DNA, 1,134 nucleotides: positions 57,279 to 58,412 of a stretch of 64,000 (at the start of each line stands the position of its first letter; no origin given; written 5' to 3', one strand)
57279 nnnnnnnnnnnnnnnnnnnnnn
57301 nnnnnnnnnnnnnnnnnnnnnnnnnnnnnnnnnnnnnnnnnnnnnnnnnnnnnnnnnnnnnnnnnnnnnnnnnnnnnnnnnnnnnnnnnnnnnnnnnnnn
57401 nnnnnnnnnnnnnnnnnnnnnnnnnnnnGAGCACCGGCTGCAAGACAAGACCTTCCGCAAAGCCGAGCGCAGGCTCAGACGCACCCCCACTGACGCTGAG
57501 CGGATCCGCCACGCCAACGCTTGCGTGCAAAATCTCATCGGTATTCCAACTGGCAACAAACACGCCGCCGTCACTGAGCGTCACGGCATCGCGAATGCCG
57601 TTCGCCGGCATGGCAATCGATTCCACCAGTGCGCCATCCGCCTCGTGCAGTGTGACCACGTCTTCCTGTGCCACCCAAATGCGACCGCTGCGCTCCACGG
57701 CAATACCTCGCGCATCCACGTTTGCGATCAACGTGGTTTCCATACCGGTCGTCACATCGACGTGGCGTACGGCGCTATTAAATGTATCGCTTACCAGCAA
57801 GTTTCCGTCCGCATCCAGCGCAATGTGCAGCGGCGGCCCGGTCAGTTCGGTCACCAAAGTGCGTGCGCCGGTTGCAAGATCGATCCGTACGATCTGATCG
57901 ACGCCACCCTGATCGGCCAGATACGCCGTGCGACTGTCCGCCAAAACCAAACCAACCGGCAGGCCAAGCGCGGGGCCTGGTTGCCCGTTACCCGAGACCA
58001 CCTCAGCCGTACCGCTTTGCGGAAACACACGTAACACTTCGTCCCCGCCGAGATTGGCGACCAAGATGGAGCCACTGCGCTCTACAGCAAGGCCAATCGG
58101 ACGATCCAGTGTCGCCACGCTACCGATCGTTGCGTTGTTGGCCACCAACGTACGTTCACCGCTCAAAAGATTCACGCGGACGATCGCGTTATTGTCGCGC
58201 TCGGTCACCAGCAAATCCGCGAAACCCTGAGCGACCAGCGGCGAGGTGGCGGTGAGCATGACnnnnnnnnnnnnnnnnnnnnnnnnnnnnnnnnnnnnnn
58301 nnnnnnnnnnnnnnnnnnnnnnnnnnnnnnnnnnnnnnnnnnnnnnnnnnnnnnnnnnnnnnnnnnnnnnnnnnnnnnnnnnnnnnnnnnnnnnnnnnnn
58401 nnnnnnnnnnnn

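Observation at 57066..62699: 1877-aa TSP3-repeat / NHL-propeller protein carrying the shared C-terminal module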

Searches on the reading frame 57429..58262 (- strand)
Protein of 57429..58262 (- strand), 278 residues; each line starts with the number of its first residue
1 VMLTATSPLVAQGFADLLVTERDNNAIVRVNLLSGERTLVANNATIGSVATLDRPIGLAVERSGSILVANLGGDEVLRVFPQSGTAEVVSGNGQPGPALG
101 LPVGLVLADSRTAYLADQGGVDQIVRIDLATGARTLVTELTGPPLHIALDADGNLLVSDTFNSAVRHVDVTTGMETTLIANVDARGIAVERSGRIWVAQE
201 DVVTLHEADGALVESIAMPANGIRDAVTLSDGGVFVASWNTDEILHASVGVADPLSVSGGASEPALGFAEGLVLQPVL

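Call 10: search_protein_families(library=pfam, proteins=[window:57429-58262:-], max_evalue=1)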
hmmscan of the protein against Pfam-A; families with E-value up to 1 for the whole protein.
window:57429-58262:- (278 aa): 6 families
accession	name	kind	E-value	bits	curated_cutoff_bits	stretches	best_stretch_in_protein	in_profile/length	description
PF08450.18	SGL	-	6.3e-08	33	26.3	1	14-221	11-225/246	SMP-30/Gluconolactonase/LRE-like region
PF01436.27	NHL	-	1.3e-06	28.6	20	0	147-166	7-26/28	NHL repeat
PF13449.12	Phytase-like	-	0.0011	19.4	27.6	1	181-223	67-111/284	Esterase-like activity of phytase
PF07494.17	Reg_prop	-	0.022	15.4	20.4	0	184-198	7-21/24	Two component regulator propeller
PF25174.1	Beta-prop_THOC3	-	0.066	12.6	305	1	120-179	66-126/272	THOC3 beta-propeller domain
PF24817.1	WD40_WDHD1_1st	-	0.17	11.5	109.9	1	119-177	104-164/291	WDHD1 first WD40 domain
